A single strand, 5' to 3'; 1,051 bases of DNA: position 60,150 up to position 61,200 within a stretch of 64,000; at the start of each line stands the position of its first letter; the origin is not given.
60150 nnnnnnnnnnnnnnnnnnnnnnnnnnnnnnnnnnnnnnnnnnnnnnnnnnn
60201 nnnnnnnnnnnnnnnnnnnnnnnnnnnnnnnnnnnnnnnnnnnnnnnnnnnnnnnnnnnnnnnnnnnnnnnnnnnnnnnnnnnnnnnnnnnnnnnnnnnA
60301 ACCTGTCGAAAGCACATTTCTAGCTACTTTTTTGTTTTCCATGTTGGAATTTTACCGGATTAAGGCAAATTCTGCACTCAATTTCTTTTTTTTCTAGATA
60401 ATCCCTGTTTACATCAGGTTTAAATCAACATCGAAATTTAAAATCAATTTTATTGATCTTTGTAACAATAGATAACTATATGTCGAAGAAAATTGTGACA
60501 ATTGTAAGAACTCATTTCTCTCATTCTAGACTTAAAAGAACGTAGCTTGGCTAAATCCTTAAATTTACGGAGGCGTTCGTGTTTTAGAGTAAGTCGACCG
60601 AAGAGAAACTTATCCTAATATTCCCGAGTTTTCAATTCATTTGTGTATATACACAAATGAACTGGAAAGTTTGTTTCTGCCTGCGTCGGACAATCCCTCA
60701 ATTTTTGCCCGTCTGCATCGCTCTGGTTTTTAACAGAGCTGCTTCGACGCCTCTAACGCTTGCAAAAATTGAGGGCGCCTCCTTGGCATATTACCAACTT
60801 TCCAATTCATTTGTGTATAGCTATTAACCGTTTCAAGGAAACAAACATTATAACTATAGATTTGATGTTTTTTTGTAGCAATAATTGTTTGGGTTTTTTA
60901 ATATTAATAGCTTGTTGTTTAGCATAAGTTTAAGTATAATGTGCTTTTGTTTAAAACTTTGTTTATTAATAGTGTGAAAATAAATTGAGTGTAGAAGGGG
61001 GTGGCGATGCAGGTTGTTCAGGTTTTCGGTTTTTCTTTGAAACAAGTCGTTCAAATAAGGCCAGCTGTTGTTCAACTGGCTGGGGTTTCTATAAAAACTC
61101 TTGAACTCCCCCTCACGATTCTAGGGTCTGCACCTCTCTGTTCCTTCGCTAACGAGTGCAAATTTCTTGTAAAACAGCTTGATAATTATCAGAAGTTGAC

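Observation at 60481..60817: Best-preserved MITE (168 bp, 21/22-matching 22-bp TIRs, TA duplication) abutting an IS630 remnant, which defines a mobile family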

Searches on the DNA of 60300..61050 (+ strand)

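Call 22: search_rna_families(source=window, start=60300, end=61050, threshold=evalue, max_evalue=1)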
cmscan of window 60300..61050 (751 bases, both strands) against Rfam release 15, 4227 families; matches with E-value up to 1: 1.
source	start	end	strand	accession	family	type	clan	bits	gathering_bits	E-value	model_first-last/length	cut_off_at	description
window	60663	60684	-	RF01792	eiav_FSE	Cis-reg; frameshift_element;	-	17.4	40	0.18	1-35/35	no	ribosomal frameshift site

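Call 67: search_dna_similar(query=window:60650-60817:+, collection=plasmids, mode=distant, max_evalue=0.001)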
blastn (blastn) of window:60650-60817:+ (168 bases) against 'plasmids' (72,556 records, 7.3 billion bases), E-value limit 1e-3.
No match.
